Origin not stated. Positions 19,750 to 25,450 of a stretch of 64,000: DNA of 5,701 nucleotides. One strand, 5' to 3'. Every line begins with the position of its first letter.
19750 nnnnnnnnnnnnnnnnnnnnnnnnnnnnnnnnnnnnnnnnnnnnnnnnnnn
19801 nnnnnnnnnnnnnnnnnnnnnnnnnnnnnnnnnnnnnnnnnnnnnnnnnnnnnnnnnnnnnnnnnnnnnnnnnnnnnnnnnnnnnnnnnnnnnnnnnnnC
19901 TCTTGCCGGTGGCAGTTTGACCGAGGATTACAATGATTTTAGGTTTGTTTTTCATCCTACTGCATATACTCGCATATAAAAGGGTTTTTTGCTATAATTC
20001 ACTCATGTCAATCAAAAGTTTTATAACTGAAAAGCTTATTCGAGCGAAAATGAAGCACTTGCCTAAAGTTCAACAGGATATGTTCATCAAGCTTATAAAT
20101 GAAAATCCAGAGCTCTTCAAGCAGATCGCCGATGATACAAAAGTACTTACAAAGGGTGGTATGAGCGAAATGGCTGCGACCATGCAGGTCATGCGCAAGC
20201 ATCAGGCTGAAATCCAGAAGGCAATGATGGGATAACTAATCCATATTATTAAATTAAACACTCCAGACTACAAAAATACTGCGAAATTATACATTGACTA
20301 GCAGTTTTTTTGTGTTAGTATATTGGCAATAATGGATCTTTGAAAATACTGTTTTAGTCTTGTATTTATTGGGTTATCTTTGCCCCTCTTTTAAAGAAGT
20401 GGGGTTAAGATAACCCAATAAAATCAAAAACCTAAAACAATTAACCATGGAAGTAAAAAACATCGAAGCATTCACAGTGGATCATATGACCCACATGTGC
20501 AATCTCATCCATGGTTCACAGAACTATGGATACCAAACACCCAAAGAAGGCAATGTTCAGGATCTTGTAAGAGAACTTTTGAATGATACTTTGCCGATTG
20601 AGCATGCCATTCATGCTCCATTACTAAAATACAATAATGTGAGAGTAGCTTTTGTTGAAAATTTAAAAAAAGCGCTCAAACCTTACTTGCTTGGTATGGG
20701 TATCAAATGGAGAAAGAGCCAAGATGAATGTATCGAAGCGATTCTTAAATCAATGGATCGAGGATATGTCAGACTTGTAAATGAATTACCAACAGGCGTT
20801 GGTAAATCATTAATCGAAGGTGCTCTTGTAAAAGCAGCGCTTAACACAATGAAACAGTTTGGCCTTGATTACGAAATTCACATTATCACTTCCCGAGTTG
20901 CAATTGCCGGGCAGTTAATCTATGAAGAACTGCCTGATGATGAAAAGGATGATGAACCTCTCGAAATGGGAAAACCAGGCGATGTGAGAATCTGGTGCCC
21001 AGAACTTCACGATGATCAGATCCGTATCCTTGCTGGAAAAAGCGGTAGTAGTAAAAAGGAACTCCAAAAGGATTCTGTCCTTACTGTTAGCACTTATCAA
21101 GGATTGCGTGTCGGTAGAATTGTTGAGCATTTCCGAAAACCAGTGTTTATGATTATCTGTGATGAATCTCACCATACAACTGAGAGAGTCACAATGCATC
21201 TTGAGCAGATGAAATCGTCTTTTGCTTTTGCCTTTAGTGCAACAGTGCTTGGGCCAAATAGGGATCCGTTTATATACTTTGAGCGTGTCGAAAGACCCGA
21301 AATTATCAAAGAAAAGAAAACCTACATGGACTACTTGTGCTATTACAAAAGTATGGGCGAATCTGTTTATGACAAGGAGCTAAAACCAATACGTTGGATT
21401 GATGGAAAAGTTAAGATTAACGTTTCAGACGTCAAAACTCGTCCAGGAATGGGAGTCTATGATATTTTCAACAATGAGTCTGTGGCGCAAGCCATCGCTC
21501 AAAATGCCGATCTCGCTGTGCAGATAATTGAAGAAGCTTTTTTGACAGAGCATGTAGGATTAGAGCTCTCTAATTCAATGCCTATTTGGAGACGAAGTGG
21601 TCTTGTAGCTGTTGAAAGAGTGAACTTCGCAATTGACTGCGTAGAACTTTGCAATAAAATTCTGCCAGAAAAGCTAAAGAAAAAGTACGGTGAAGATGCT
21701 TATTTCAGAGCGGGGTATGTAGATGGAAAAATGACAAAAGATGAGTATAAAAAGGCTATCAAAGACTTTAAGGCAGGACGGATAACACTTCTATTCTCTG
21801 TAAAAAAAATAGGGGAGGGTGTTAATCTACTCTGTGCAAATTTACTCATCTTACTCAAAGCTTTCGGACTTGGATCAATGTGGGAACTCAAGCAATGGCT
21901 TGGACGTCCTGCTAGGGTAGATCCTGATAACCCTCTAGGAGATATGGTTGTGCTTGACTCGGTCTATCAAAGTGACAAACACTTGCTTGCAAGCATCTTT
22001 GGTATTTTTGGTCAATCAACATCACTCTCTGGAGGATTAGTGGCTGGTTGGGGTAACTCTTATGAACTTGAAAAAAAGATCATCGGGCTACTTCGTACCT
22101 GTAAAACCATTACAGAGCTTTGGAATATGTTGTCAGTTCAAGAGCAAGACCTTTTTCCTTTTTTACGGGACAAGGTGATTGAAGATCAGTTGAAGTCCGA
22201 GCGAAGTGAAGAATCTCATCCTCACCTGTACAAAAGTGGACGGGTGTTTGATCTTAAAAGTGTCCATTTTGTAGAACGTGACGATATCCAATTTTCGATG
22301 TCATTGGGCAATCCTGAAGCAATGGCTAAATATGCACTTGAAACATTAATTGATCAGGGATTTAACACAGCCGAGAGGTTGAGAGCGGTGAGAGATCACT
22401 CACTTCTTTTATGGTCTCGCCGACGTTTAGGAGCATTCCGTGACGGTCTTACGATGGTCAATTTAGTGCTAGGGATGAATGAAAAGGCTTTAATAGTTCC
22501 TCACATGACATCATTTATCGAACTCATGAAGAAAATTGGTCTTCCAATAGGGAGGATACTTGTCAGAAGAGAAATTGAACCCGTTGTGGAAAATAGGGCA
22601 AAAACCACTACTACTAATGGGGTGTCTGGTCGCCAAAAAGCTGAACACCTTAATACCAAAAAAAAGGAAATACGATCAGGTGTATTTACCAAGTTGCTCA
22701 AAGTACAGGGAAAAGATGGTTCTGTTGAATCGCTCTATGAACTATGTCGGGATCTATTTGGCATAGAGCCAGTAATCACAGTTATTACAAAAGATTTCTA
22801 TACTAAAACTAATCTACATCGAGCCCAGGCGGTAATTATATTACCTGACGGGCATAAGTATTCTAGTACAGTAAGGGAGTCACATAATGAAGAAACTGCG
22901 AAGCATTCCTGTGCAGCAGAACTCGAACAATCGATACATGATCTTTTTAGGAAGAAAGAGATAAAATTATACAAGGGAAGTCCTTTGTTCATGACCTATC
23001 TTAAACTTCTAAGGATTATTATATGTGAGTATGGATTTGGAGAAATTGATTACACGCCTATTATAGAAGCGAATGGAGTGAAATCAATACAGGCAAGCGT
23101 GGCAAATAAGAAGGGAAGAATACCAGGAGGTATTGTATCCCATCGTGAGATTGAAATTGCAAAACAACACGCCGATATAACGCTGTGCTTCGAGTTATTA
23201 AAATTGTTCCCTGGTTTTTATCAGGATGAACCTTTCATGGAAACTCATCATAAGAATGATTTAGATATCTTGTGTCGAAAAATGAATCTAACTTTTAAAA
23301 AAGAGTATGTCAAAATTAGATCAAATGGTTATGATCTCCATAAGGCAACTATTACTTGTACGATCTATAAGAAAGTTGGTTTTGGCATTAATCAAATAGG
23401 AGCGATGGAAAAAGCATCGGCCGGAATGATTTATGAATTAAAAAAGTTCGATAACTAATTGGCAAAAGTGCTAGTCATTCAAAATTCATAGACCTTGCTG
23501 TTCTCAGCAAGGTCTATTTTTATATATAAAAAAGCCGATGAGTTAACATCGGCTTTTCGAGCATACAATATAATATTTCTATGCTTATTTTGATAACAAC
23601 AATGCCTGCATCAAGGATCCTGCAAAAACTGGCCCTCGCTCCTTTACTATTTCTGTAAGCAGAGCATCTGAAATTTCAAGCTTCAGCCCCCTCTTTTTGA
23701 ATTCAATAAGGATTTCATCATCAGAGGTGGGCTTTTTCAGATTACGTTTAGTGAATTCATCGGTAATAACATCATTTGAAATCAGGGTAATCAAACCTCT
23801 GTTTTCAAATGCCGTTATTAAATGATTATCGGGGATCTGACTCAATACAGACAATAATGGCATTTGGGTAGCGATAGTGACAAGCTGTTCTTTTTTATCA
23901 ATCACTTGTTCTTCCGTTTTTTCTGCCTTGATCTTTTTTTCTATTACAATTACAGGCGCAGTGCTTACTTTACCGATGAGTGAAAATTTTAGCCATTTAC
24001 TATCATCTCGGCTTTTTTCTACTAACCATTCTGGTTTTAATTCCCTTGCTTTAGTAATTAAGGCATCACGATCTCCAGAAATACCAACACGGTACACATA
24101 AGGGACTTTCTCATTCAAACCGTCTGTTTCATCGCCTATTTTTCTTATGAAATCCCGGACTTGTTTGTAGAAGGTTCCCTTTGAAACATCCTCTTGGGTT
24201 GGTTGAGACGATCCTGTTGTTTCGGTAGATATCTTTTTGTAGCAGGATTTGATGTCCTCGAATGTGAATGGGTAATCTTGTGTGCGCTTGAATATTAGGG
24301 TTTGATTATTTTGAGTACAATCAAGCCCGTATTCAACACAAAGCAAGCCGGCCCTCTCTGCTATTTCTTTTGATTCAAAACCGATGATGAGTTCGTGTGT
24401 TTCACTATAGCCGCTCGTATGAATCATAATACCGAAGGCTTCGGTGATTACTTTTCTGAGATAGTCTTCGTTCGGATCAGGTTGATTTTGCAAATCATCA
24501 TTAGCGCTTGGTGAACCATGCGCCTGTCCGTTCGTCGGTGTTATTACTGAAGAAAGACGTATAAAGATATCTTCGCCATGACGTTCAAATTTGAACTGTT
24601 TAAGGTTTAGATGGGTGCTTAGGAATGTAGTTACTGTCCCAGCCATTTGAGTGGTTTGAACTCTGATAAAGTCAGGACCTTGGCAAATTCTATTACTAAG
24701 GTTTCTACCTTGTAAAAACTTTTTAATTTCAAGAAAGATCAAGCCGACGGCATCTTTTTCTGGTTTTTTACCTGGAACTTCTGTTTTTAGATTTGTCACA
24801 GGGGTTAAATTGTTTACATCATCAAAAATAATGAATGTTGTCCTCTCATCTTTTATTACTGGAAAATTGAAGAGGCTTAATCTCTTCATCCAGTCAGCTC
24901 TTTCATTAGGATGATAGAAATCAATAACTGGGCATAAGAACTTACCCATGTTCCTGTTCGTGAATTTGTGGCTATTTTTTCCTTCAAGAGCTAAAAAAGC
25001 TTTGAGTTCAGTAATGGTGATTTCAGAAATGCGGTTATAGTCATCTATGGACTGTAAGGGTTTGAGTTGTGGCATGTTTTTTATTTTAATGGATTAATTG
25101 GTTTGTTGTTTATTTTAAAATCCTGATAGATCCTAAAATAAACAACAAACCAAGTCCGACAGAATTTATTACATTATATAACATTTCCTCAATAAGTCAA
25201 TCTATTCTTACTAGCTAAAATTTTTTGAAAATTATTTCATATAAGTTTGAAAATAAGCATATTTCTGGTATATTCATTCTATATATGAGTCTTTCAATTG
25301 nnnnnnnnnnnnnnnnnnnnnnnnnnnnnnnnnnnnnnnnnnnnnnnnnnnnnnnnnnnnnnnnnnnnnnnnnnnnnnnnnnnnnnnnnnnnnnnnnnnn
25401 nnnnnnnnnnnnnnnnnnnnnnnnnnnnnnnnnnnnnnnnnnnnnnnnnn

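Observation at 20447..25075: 1003-aa DExH helicase with three C-terminal dsRBD-like modules, convergent with a 496-aa orphan protein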

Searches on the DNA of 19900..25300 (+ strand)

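Call 62: search_rna_families(source=window, start=19900, end=25300, threshold=evalue, max_evalue=1)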
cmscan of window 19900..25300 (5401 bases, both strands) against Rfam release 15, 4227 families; matches with E-value up to 1: 13.
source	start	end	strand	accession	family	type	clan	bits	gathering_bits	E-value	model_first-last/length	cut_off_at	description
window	23530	23609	-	RF01796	frnS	Gene; sRNA;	-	31.5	60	0.017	1-119/119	no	Fumarate/nitrate reductase regulator sRNA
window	23450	23557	+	RF02634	EF3314_EF3315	Gene; sRNA;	-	28.6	100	0.0013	1-141/141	no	Enterococcus sRNA EF3314_EF3315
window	20350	20439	-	RF04099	MIR837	Gene; miRNA;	-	27.9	117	0.018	1-122/122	no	MIR837 microRNA precursor family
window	23440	23566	+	RF02053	STnc430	Gene; sRNA;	-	27.5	47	0.29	1-162/162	no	Enterobacterial sRNA STnc430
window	20359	20428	+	RF03960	mir-6644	Gene; miRNA;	-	26.3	82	0.023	1-67/67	no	mir-6644 microRNA precursor family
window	20368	20419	+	RF03861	mir-4484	Gene; miRNA;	-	26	90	0.22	1-89/89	no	mir-4484 microRNA precursor family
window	25090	25161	-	RF03323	mir-3613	Gene; miRNA;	-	25.8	91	0.035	1-86/86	no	mir-3613 microRNA precursor family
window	25098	25153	-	RF04099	MIR837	Gene; miRNA;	-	25.7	117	0.071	25-99/122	no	MIR837 microRNA precursor family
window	25089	25159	+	RF03664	MIR6288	Gene; miRNA;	-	24.8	74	0.14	1-92/92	no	MIR6288 microRNA precursor family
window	20328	20490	-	RF01479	rli48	Gene; sRNA;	-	24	100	0.53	1-149/149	no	Listeria sRNA rli48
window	25087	25171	+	RF04099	MIR837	Gene; miRNA;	-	23.7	117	0.24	1-122/122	no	MIR837 microRNA precursor family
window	25091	25157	-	RF04120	MIR5998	Gene; miRNA;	-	22.8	180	0.12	1-173/173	no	MIR5998 microRNA precursor family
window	25089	25159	+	RF04120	MIR5998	Gene; miRNA;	-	22.4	180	0.15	1-173/173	no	MIR5998 microRNA precursor family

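Call 78: build_rna_model(alignment_id=A6)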
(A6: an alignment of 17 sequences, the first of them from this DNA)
Model R1 built from alignment A6 (17 sequences, 68 columns); structure: RNAalifold consensus.
model positions 54; base pairs 22; branch points 0; effective number of sequences 17; information 0.915 bits per position. Calibrated on 0.2 Mb of random sequence (short: E-values are rough).
structure used (alignment columns):
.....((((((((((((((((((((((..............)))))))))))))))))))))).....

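Call 79: search_with_rna_model(model_id=R1, sources=[window, L001, L003, L005, L008, L009, L010, L011, L012, L013, L014, L015], max_evalue=1)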
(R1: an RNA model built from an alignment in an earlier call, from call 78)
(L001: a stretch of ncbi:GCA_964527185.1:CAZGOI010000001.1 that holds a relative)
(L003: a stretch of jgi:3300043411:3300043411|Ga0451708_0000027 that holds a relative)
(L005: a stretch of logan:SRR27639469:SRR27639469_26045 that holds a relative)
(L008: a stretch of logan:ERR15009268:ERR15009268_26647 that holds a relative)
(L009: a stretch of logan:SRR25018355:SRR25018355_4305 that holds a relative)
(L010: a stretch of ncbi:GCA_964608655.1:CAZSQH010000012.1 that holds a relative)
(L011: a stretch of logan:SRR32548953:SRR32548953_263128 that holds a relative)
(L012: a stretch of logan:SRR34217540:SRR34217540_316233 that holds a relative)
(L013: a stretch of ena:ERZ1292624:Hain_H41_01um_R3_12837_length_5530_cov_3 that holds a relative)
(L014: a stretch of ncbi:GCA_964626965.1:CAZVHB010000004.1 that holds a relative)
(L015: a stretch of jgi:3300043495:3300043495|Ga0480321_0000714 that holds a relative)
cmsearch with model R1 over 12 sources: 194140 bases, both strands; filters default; matches with E-value up to 1: 36.
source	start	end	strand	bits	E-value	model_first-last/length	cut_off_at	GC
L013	713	768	+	61.5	1.8e-13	1-54/54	no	0.32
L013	5260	5312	-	60.5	3.6e-13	1-54/54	no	0.32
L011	6194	6248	-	59.3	7.5e-13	1-54/54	no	0.31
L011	1679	1732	+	58.2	1.5e-12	1-54/54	no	0.48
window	20363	20424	+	57.5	2.4e-12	1-54/54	no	0.32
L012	5219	5272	-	57.3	2.7e-12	1-54/54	no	0.35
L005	1408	1469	+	57.2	2.9e-12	1-54/54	no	0.31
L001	12305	12358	-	56.1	5.8e-12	1-54/54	no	0.31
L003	12927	12984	-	56.1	5.9e-12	1-54/54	no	0.33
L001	7726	7778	+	55.3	9.7e-12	1-54/54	no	0.32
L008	7915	7974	+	54.8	1.3e-11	1-54/54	no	0.33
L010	2469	2524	+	53.1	4.1e-11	1-54/54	no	0.41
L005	6140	6192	-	52.9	4.6e-11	1-54/54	no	0.32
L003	7915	7978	+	52.7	5.1e-11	1-54/54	no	0.41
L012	592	646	+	52.6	5.7e-11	1-54/54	no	0.4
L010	7403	7456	-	46.9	2.1e-09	1-54/54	no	0.37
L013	713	768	-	46.1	3.5e-09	1-54/54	no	0.32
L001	7726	7778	-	43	2.6e-08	1-54/54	no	0.32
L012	5219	5272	+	41.3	7.5e-08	1-54/54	no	0.35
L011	1679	1732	-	40.8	1e-07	1-54/54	no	0.48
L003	7915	7978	-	40.2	1.6e-07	1-54/54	no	0.41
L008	7915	7974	-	39.3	2.8e-07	1-54/54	no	0.33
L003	12927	12984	+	37.7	7.6e-07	1-54/54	no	0.33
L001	12305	12358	+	37.5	8.4e-07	1-54/54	no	0.31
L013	5260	5312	+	35.5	3.1e-06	1-54/54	no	0.32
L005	1408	1469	-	34.6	5.6e-06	1-54/54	no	0.31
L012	592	646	-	33.8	9.1e-06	1-54/54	no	0.4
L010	2469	2524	-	31.6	3.8e-05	1-54/54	no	0.41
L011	6194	6248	+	30.1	0.0001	1-54/54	no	0.31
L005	6140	6192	+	25.4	0.002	1-54/54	no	0.32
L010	7403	7456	+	21.3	0.027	1-54/54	no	0.37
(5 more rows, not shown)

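Call 86: search_with_rna_model(model_id=R1, sources=[L016, L017, L018, L019, L020, L021, L022, L023, L024, L025, L026], max_evalue=0.01, show_alignments=3)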
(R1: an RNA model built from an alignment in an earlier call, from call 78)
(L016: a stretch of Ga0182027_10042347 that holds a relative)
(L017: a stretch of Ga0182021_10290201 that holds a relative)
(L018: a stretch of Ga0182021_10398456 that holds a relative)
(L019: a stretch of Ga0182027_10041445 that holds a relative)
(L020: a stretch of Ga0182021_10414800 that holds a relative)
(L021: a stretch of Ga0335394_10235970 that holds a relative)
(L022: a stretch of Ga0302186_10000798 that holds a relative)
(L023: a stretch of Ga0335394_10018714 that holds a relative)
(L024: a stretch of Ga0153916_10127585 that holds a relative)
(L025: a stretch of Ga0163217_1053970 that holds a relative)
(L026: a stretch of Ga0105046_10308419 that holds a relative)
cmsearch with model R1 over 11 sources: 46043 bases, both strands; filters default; matches with E-value up to 0.01: 19.
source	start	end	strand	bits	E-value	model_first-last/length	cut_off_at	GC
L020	1347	1403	+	49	1.4e-10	1-54/54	no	0.4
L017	830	883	+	48.1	2.4e-10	1-54/54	no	0.41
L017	830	883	-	48.1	2.4e-10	1-54/54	no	0.41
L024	1462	1514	-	47.2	4.1e-10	1-54/54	no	0.36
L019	3031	3084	-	46.7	5.7e-10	1-54/54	no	0.43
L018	1253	1310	-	46.6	6e-10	1-54/54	no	0.38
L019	3031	3084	+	46.2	7.7e-10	1-54/54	no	0.43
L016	4247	4299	-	46.2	7.7e-10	1-54/54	no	0.4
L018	1253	1310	+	44.2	2.9e-09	1-54/54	no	0.38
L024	1462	1514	+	41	2.1e-08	1-54/54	no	0.36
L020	1347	1403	-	37.8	1.7e-07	1-54/54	no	0.4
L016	4247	4299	+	37.3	2.3e-07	1-54/54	no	0.4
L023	1944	1998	-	32.5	5.1e-06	1-54/54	no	0.35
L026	16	79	-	26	0.00032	1-54/54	no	0.39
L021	1210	1273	+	23.6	0.0015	1-54/54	no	0.41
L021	1210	1273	-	23.1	0.002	1-54/54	no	0.41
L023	1944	1998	+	22.7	0.0026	1-54/54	no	0.35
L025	5154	5210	+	22.4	0.0031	1-54/54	no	0.33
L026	16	79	+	21.2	0.007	1-54/54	no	0.39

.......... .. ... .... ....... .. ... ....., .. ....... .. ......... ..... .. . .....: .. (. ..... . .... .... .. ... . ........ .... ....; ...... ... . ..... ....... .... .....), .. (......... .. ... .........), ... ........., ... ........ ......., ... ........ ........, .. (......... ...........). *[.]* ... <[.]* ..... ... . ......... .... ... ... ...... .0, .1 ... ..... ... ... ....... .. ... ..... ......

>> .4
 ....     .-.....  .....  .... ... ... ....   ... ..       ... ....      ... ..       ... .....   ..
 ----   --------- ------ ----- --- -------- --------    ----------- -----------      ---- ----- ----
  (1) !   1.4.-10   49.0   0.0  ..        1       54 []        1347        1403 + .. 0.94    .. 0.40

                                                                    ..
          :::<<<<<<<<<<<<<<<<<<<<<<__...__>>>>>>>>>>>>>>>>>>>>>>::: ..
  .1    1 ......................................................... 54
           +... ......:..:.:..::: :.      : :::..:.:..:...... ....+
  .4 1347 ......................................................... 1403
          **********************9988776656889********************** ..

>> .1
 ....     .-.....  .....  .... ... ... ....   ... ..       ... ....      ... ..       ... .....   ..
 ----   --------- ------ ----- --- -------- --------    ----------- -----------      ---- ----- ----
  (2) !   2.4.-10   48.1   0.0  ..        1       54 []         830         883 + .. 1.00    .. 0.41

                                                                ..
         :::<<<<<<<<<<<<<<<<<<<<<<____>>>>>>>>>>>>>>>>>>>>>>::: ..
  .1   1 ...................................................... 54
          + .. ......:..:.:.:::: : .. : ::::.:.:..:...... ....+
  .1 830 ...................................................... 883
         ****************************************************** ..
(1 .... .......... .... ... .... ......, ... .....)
